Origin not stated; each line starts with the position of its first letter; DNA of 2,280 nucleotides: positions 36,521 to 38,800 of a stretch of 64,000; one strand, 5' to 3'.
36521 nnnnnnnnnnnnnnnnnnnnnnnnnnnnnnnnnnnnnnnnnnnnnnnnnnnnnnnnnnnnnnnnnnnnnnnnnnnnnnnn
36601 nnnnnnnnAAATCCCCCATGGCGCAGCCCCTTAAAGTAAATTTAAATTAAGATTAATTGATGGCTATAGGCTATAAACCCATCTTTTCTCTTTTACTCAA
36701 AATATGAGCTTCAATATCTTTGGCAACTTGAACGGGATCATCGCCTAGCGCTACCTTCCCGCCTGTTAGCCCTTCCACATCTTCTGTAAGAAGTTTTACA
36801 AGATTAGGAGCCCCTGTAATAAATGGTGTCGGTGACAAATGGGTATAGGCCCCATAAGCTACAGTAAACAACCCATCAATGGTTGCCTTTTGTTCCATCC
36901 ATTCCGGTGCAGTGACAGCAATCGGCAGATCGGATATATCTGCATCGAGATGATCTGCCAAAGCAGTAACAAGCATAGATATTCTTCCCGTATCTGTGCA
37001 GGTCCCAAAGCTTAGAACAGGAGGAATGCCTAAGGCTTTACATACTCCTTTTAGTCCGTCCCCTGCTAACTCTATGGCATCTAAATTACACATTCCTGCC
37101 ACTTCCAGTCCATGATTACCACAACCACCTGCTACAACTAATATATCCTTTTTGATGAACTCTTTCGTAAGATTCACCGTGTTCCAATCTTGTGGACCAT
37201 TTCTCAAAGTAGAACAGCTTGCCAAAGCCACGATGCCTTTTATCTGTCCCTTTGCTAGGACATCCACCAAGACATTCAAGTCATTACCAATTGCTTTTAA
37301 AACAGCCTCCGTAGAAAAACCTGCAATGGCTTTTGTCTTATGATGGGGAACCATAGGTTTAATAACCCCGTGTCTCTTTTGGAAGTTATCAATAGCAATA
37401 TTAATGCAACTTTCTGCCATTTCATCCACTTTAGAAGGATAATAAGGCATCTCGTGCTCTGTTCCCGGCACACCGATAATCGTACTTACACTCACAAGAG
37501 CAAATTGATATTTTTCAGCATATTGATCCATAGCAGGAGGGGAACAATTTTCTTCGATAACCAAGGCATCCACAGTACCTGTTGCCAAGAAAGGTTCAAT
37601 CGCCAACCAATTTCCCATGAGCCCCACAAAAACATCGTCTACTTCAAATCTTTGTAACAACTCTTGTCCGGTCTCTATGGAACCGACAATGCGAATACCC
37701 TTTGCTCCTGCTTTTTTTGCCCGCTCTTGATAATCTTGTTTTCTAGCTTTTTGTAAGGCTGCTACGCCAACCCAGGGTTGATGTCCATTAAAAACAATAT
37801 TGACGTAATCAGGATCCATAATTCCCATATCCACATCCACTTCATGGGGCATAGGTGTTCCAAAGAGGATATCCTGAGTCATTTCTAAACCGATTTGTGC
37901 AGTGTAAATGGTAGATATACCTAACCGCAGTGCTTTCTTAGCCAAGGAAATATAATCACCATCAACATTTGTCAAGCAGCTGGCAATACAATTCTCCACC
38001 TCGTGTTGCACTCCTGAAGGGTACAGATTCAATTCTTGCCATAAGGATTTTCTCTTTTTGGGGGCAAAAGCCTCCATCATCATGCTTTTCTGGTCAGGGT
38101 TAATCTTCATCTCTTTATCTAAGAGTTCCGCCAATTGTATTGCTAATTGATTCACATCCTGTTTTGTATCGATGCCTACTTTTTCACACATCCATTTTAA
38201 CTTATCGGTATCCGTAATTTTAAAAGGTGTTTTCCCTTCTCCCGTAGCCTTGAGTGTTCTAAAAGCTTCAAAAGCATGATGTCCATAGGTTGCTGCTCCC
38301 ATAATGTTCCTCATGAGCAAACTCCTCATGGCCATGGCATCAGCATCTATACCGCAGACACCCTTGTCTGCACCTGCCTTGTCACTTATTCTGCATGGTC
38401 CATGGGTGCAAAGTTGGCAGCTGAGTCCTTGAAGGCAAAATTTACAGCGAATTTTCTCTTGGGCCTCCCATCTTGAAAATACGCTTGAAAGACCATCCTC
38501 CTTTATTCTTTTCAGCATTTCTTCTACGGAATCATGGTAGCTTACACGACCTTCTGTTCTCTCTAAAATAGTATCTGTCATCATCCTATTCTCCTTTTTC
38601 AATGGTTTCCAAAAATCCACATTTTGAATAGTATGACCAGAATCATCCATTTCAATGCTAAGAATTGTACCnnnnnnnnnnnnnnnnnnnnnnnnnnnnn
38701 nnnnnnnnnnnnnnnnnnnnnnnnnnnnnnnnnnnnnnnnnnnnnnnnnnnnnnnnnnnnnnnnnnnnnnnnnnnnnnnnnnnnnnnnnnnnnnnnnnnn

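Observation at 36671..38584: CooS-family protein lacking the canonical Cys-Cys of the C-cluster motif (possible CooS-V-like hybrid-cluster enzyme rather than a true CODH)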

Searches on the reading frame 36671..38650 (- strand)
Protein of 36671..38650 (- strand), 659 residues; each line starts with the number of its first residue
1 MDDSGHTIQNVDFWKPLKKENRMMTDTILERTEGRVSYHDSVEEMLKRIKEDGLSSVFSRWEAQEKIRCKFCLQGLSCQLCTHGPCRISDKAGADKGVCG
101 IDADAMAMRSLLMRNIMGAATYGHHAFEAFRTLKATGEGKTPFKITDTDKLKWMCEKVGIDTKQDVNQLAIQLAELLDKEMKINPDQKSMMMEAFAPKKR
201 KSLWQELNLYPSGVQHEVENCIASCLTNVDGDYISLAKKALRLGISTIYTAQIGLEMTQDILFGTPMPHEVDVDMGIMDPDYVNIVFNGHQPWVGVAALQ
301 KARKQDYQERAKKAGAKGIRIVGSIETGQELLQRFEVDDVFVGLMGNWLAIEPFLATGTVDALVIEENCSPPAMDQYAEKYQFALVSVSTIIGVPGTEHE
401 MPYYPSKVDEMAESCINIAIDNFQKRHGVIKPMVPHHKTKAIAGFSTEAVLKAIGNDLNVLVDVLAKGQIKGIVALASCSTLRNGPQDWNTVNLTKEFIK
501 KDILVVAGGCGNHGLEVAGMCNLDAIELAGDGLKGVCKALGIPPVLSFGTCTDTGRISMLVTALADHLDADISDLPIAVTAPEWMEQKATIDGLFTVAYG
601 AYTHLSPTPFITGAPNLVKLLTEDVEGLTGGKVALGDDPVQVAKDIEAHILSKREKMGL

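Call 3: search_protein_families(library=pfam, proteins=[window:36671-38650:-])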
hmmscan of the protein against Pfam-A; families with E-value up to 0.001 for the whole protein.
window:36671-38650:- (659 aa): 1 family
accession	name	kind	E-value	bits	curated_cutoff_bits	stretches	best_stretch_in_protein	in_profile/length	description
PF03063.25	Prismane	-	2.8e-148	495.2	27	1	77-639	2-512/513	Prismane/CO dehydrogenase family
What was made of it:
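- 36671..38584 (-): Coding sequence (637 aa plus stop) of a CooS-V-type, structural-group D-1 (clade D) hybrid-cluster protein. PF03063 E 3e-148 (call 3).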

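Call 4: search_solved_structures(query=window:36671-38650:-, show_alignments=3)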
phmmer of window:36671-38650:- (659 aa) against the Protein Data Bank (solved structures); distinct sequences matched with E-value up to 0.001: 46.
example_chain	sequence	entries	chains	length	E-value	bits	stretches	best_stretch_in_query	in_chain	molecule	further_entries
7b7q_A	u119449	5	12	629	6.1e-254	847.2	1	35-659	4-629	Carbon monoxide dehydrogenase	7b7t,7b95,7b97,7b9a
6t7j_B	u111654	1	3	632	2.8e-131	442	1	36-658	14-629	Carbon monoxide dehydrogenase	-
6elq_X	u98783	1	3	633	1.1e-119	403.7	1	37-657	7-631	Carbon Monoxide Dehydrogenase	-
6b6v_A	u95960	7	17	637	1.5e-107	363.6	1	37-659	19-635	Carbon monoxide dehydrogenase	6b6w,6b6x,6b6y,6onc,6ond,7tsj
6dc2_A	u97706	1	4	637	2e-107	363.2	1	37-659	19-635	Carbon monoxide dehydrogenase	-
6vwy_A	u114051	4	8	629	1.4e-105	357.1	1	37-659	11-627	Carbon monoxide dehydrogenase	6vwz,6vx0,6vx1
6ons_A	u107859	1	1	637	4.2e-105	355.5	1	37-659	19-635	Carbon monoxide dehydrogenase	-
7zkv_A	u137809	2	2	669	8.3e-99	334.7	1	36-647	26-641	Carbon monoxide dehydrogenase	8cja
7zkj_A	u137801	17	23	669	1.5e-98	333.8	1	36-647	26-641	Carbon monoxide dehydrogenase | CO-dehydrogenase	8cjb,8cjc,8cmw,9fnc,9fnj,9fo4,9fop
7zkk_A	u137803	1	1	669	1e-97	331.1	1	36-647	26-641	Carbon monoxide dehydrogenase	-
7err_A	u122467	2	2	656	1.3e-90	307.7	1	39-659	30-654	Carbon monoxide dehydrogenase 2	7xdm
9tox_X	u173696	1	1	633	1.7e-90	307.3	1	40-659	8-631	Carbon monoxide dehydrogenase 2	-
9iyo_A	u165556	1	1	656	2.8e-90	306.5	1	39-659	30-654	Carbon monoxide dehydrogenase 2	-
9iym_A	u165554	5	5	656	3.9e-90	306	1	39-659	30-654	Carbon monoxide dehydrogenase 2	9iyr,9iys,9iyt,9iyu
9tp0_X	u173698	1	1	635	4.5e-90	305.9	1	40-659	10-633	Carbon monoxide dehydrogenase 2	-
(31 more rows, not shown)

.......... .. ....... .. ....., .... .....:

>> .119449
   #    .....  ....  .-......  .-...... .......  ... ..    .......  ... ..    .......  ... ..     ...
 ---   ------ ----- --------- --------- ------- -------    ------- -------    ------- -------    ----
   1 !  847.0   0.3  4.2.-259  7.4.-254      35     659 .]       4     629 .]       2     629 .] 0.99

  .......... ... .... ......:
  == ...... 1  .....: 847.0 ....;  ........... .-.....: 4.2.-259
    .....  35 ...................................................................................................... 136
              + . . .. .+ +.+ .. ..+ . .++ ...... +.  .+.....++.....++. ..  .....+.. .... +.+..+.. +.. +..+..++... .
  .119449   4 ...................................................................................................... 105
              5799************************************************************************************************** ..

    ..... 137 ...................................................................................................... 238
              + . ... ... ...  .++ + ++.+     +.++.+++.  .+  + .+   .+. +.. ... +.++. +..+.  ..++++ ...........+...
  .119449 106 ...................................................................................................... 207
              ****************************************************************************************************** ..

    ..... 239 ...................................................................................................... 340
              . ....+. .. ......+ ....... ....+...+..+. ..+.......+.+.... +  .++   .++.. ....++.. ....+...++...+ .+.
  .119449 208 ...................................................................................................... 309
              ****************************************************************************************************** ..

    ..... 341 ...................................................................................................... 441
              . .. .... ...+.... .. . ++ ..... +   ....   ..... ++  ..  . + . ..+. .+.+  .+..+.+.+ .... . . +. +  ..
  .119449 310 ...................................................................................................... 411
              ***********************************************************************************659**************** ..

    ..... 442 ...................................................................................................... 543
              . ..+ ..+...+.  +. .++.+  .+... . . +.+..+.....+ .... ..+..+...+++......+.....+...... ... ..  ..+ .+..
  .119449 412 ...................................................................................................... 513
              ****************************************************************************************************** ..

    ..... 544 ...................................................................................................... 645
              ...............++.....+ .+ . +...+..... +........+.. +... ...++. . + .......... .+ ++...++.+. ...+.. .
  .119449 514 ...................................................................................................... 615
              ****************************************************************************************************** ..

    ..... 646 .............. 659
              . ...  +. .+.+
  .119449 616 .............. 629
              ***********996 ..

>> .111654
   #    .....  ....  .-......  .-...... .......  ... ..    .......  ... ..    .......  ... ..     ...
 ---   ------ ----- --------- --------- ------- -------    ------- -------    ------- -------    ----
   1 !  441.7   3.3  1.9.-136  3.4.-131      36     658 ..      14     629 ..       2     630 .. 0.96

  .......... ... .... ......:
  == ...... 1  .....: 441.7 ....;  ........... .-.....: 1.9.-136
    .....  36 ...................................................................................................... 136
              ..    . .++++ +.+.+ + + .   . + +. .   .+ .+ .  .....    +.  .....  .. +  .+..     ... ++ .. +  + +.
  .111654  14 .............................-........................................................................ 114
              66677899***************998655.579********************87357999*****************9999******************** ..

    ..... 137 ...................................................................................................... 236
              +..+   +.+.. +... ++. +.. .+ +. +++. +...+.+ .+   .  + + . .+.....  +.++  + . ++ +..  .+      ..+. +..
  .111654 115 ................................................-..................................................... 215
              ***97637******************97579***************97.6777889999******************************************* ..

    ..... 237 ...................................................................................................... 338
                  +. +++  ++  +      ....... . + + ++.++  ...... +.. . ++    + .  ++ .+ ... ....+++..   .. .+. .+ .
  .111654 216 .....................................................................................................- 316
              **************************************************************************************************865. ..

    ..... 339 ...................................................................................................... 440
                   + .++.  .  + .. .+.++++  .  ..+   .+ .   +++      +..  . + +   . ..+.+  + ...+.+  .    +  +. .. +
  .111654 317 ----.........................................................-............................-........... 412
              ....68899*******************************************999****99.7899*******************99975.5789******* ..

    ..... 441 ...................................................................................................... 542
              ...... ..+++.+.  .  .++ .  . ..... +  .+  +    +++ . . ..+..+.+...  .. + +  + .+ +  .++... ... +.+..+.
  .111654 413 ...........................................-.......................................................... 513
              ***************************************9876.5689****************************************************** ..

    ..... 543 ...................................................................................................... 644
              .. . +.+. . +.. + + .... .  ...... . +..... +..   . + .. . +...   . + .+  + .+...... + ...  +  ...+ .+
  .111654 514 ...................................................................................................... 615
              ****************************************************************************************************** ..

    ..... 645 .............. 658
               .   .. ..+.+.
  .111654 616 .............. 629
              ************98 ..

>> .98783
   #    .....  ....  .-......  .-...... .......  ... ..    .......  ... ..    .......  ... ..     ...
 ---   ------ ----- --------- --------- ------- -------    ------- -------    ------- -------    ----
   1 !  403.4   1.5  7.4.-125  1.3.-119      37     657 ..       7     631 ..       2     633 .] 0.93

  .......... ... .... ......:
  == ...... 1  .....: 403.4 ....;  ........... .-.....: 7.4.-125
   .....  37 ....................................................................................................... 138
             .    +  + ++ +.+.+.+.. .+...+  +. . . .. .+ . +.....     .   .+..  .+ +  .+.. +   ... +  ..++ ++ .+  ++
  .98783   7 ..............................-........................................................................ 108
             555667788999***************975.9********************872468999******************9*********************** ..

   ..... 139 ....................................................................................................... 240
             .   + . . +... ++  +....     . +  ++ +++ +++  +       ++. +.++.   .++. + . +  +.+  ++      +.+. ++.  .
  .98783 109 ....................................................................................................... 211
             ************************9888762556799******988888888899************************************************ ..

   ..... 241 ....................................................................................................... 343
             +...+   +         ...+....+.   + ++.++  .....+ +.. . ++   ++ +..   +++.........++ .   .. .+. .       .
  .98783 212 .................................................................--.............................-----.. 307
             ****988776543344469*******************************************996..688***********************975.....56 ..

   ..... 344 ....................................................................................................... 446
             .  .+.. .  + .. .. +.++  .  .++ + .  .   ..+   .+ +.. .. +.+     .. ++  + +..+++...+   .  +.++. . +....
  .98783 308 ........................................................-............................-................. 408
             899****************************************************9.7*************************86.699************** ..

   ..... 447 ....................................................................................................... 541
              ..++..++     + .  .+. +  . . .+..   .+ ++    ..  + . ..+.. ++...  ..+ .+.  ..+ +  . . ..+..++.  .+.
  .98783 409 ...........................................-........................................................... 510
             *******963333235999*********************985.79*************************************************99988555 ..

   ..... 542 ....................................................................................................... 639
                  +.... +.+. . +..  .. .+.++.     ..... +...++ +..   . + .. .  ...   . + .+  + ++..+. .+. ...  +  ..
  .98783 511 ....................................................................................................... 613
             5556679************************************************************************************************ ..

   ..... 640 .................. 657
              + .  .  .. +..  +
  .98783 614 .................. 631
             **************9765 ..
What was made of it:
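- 36671..38584 (-): Best PDB hit is CooS-V 7B7Q at E 6e-254 (call 4).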

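Call 6: search_protein_families(library=ncbifam, proteins=[window:36671-38650:-])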
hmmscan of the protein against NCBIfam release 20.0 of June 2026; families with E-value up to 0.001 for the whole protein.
window:36671-38650:- (659 aa): 4 families
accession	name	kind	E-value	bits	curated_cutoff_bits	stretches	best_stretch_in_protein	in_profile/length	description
TIGR01702.1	CO_DH_cata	equivalog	7.4e-260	863.4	478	1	37-659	1-621/621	anaerobic carbon-monoxide dehydrogenase catalytic subunit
TIGR00314.1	cdhA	equivalog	4e-13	48.1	781.3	2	78-130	66-115/784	CO dehydrogenase/acetyl-CoA synthase complex subunit alpha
TIGR01703.1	hybrid_clust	equivalog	5.4e-13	48.3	360.8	1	436-592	340-472/522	hydroxylamine reductase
NF003658.0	PRK05290.1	equivalog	2.1e-12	46.4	367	1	363-623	302-526/546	hydroxylamine reductase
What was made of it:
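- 36671..38584 (-): TIGR01702 863 bits (call 6).
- On CooS-V type / structural group D-1 (clade D): The PDB alignments are full length (calls 3, 4, 6).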
